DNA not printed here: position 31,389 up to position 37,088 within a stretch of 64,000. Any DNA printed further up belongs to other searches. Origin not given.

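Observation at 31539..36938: Single-chain bacterial-type RNAP: full beta fused to the N-terminal half of beta', plus a phage-encoded sigma70-family factor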

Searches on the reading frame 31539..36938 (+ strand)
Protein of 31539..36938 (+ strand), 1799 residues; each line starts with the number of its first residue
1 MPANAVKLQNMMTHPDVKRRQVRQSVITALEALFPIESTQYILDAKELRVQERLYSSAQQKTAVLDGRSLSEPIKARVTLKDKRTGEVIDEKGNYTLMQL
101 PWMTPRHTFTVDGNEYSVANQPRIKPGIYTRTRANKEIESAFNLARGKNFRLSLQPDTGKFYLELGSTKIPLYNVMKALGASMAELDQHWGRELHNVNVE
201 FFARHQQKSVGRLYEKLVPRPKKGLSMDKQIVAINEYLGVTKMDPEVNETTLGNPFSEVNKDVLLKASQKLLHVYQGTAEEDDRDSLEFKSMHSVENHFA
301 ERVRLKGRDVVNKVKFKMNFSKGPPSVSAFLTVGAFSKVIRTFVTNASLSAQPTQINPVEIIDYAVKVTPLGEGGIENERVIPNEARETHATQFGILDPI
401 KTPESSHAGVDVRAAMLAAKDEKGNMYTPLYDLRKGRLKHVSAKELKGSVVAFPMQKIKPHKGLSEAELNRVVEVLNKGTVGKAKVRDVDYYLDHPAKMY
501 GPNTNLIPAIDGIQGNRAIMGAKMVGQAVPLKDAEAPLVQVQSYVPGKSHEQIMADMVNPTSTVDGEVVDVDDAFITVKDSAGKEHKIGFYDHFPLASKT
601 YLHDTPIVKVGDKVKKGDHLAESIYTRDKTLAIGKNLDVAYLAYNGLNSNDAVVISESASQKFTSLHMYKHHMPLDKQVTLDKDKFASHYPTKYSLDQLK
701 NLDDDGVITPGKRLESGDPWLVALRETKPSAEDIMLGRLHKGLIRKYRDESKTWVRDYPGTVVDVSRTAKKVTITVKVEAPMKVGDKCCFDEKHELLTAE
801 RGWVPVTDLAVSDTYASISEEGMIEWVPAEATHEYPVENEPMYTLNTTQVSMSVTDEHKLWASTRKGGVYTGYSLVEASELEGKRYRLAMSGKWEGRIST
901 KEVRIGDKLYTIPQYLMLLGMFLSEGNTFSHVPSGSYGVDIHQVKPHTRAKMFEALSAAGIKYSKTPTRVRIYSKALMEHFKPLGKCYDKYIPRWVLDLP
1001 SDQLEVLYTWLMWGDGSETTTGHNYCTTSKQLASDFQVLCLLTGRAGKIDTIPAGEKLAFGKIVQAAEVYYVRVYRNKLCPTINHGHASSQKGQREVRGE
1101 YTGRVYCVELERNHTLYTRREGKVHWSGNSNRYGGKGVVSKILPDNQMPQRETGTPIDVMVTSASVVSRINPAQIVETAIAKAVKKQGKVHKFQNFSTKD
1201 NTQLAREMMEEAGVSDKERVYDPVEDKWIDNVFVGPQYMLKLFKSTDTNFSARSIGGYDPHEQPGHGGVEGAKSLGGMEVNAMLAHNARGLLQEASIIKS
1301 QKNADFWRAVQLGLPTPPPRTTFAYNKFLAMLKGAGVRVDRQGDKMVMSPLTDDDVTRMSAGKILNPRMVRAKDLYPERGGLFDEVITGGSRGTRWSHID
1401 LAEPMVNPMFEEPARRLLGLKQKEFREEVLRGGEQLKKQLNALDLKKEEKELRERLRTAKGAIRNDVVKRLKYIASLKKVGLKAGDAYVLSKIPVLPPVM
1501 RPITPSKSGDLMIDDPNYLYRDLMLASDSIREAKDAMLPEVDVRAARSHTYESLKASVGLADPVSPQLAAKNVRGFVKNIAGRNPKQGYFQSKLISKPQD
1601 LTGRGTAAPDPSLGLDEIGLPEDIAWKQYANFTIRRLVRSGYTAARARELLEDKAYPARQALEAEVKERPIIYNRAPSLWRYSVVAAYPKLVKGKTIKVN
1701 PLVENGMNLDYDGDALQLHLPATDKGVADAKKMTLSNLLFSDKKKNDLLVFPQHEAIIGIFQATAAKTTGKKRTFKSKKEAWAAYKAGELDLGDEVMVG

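Call 5: search_protein_families(library=pfam, proteins=[window:31539-36938:+], max_evalue=0.1)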
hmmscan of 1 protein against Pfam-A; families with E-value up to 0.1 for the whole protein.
window:31539-36938:+ (1799 aa): 5 families
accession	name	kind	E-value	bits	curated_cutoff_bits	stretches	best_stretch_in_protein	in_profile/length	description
PF00562.33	RNA_pol_Rpb2_6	-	6.5e-44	151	23.4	2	1130-1264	228-367/373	RNA polymerase Rpb2, domain 6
PF00623.25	RNA_pol_Rpb1_2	-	9.1e-19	68.7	25.3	1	1665-1734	94-164/166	RNA polymerase Rpb1, domain 2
PF04997.17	RNA_pol_Rpb1_1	-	3.1e-09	37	39.7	1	1441-1556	168-274/312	RNA polymerase Rpb1, domain 1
PF04565.21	RNA_pol_Rpb2_3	-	2.2e-05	24.9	21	1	355-410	5-58/68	RNA polymerase Rpb2, domain 3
PF04561.19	RNA_pol_Rpb2_2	-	0.0026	17.9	21.7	0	125-181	2-63/190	RNA polymerase Rpb2, domain 2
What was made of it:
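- On Bacterial-type multisubunit RNAP beta (RpoB): Pfam Rpb2_6 6.5e-44 and Rpb2_3 2.2e-5; Rpb2_2 scores 17.9 bits, below its cut-off (call 5).
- Checked: Pfam gives Rpb2_6 6.5e-44, Rpb1_2 9e-19, Rpb2_3 2e-5 and Rpb1_1 3e-9 (call 5).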

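Call 6: search_protein_families(library=phrogs, proteins=[window:31539-36938:+], max_evalue=0.01)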
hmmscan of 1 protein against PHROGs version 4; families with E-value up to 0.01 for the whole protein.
window:31539-36938:+ (1799 aa): 6 families
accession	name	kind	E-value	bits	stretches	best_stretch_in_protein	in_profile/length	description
phrog_24349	-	unknown function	1.1e-66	226.1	2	232-765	348-886/1191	-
phrog_25354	-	unknown function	2.4e-50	172.3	1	1432-1796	172-538/1216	-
phrog_3295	-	DNA, RNA and nucleotide metabolism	3.9e-20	72.8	1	1130-1186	398-454/698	RNA polymerase beta subunit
phrog_2987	-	DNA, RNA and nucleotide metabolism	5.6e-12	46.1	1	1584-1746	278-454/478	RNA polymerase beta subunit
phrog_2986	-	DNA, RNA and nucleotide metabolism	3.4e-06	26.5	0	1483-1535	147-199/539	RNA polymerase beta subunit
phrog_18919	-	DNA, RNA and nucleotide metabolism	0.00046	20.4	0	622-670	154-202/394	RNA polymerase beta subunit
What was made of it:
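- On phiKZ/AR9-type phage msRNAP: PHROG hits to annotated phage 'RNAP beta' families are much weaker than to phrog_24349 and phrog_25354 (call 6).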

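Call 7: search_solved_structures(query=window:31539-36938:+, max_evalue=0.001, show_alignments=1)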
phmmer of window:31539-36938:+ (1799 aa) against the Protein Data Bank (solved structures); distinct sequences matched with E-value up to 0.001: 186 (the best 60 are shown).
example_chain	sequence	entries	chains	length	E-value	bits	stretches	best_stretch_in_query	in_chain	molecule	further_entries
8syi_C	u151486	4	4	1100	2.5e-64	220.7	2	71-766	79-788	DNA-directed RNA polymerase subunit beta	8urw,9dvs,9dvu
1iw7_C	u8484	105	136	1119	9.7e-61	208.8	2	26-769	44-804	RNA polymerase beta subunit | DNA-directed RNA polymerase beta chain | DNA-directed RNA polymerase subunit beta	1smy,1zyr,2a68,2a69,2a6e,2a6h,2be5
6wvj_C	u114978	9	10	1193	1.9e-60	207.8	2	265-752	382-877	DNA-directed RNA polymerase subunit beta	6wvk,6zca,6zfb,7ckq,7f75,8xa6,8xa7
1ynj_C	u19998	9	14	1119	3.9e-60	206.7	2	25-760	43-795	DNA-directed RNA polymerase beta chain | DNA-directed RNA polymerase subunit beta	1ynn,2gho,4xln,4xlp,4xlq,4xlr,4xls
1hqm_C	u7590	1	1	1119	3.9e-60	206.7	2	25-760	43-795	DNA-directed RNA polymerase subunit beta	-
8x6f_C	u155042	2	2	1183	7.2e-60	205.9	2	248-765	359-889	DNA-directed RNA polymerase subunit beta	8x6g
1l9u_C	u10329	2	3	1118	1.2e-59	205.1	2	25-760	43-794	RNA POLYMERASE, BETA SUBUNIT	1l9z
1i6v_C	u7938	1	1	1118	1.2e-59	205.1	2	25-760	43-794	DNA-DIRECTED RNA POLYMERASE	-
7l7b_C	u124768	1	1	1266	2.7e-59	203.9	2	272-766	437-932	DNA-directed RNA polymerase subunit beta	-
9n9p_C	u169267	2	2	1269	8.6e-59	202.3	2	259-752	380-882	DNA-directed RNA polymerase subunit beta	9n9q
8i23_C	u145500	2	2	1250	2.3e-58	200.9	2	259-766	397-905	DNA-directed RNA polymerase subunit beta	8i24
8gzg_C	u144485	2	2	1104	1.8e-57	197.9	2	75-766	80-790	DNA-directed RNA polymerase subunit beta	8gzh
8dkc_C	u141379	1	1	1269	9e-57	195.6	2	260-826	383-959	DNA-directed RNA polymerase subunit beta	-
8h3v_A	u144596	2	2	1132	3.7e-55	190.2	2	79-766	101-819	DNA-directed RNA polymerase subunit beta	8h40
6wmp_C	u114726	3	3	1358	1.7e-52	181.4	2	259-733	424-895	DNA-directed RNA polymerase subunit beta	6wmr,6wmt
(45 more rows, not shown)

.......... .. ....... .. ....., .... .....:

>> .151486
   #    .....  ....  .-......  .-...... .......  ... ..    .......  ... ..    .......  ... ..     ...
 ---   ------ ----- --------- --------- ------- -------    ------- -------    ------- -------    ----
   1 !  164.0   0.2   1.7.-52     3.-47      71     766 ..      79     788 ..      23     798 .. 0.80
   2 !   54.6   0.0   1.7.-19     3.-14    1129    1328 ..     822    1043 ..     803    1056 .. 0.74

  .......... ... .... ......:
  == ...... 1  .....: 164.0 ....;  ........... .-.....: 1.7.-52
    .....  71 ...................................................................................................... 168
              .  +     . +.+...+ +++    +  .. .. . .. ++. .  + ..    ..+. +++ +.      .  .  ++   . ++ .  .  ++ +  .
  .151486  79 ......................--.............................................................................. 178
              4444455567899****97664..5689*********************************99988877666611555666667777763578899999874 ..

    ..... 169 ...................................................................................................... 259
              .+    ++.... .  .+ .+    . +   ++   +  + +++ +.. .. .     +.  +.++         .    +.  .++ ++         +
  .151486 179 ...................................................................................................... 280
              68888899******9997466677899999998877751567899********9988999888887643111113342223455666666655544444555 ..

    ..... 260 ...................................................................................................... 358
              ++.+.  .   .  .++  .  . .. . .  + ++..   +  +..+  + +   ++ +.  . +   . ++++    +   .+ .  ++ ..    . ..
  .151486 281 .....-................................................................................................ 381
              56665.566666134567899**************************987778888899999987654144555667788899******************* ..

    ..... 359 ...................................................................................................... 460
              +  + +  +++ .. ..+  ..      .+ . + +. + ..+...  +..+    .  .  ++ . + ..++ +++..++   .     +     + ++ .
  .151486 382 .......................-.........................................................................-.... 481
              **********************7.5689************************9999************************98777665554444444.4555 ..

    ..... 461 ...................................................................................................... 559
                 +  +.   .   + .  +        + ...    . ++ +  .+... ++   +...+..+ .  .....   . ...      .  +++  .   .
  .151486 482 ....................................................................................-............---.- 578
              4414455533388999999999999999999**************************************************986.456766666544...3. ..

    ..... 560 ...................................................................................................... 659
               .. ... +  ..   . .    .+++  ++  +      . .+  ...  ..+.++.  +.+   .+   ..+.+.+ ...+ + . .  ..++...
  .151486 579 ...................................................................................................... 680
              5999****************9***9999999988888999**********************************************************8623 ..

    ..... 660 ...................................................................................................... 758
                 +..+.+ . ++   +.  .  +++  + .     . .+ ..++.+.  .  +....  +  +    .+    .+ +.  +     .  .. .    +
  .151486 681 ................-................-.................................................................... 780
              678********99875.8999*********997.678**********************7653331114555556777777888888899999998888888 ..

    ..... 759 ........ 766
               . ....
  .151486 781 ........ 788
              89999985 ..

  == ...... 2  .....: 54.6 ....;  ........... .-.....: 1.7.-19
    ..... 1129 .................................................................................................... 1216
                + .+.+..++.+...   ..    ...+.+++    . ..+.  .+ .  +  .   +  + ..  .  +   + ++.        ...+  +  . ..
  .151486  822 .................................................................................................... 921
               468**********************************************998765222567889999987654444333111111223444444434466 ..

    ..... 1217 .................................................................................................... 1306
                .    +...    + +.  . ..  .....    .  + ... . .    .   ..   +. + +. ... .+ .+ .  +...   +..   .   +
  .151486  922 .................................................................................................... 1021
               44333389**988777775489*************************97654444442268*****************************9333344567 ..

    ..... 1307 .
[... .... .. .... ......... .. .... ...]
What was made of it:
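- On phiKZ/AR9-type phage msRNAP: Similarity to bacterial subunits is strong (calls 5, 7).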

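Call 13: search_dna_similar(query=window:31539-36938:+, collection=phages, mode=protein, max_rows=30)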
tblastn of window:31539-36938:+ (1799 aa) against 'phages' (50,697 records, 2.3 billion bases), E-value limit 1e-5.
Records with a match: 146; places in all: 146; records where one place covers at least 80% of the query: 1.
Best place of each record, by identity: <60% 146.
By first word of the organism name: Mycobacterium 81; Prevotella 13; Rhizobium 10; Listeria 7; Vibrio 6; Salmonella 5; Acinetobacter 3; Escherichia 3; Staphylococcus 2; Enterococcus 2; and 9 more.
By host as written in the record: Mycobacterium smegmatis mc2 155 67; - 13; Prevotella sp. 13; Mycobacterium smegmatis mc#155 10; Listeria monocytogenes 7; Staphylococcus aureus 2; Homo sapiens 2; Salmonella enterica subsp. enterica serovar Kentucky 2; and 25 more.
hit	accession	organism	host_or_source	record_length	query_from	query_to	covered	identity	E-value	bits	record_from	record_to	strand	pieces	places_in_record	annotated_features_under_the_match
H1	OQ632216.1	Salmonella phage Arash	Salmonella enterica subsp. enterica ...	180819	1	1799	81%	35.0%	6e-123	852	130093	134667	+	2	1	DNA-directed RNA polymerase subunit beta | hypothetical protein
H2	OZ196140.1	Vibrio phage D181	Seawater and oysters mix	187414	1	1759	78%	34.6%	2e-119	844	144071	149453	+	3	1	hypothetical protein (x5) | homing endonuclease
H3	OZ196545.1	Vibrio phage D148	Seawater and oysters mix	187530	1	1759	78%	34.6%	2e-119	844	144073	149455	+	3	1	hypothetical protein (x5) | homing endonuclease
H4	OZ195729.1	Vibrio phage D69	Seawater and oysters mix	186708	1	1759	79%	34.3%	5e-118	832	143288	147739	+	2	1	hypothetical protein (x2)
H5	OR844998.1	Staphylococcus phage SA 1306 Kay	Staphylococcus aureus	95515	250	1759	61%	28.2%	6e-29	345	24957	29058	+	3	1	record has no annotation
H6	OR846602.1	Enterococcus phage Efs 1-1-1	Enterococcus faecalis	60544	244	1798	65%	26.1%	8e-30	326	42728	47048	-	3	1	record has no annotation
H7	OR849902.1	Staphylococcus phage SA 1298 Kay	Staphylococcus aureus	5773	282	1759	59%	28.2%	4e-29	341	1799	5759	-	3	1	record has no annotation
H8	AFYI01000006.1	Salmonella enterica subsp. enterica serovar Infantis str. ...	Homo sapiens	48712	259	1798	56%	27.2%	9e-29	321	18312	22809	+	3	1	DNA-directed RNA polymerase, beta subunit | DNA-directed RNA polymerase, beta' subunit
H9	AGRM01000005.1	Salmonella enterica subsp. houtenae str. ATCC BAA-1581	Homo sapiens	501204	259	1798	56%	27.2%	1e-28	321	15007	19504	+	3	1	DNA-directed RNA polymerase, beta subunit | DNA-directed RNA polymerase, beta' subunit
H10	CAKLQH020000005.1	Acinetobacter phage MD-2021a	not known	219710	264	1761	56%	26.7%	2e-29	318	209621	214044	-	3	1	rpoB: DNA-directed RNA polymerase subunit beta | rpoC: DNA-directed RNA polymerase subunit beta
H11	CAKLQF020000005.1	Acinetobacter phage MD-2021a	not known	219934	264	1761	56%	26.7%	2e-29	318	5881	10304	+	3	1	rpoB: DNA-directed RNA polymerase subunit beta | rpoC: DNA-directed RNA polymerase subunit beta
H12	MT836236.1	Bacteriophage sp.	human fecal samples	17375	489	1792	48%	29.4%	5e-30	336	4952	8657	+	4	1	record has no annotation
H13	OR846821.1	Listeria phage LM 4-11-1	Listeria monocytogenes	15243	244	1337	41%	27.1%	3e-20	195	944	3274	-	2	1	record has no annotation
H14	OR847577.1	Listeria phage LM 4-11-1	Listeria monocytogenes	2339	220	1258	38%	26.9%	2e-21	183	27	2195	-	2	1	record has no annotation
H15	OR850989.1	Salmonella phage S.Kent 1-2-1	Salmonella enterica subsp. enterica ...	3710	259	1300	38%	27.0%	6e-25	188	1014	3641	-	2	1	record has no annotation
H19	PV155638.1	Cobetia phage Carin-5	Cobetia marina DSMZ 4741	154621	354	1733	26%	26.2%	2e-11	133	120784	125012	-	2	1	DNA-directed RNA polymerase subunit beta (x2)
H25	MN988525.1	Rhizobium phage RHph_Y65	Rhizobium phaseoli INC1-2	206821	1386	1760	21%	27.5%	1e-21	109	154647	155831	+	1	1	DNA-directed RNA polymerase beta' subunit protein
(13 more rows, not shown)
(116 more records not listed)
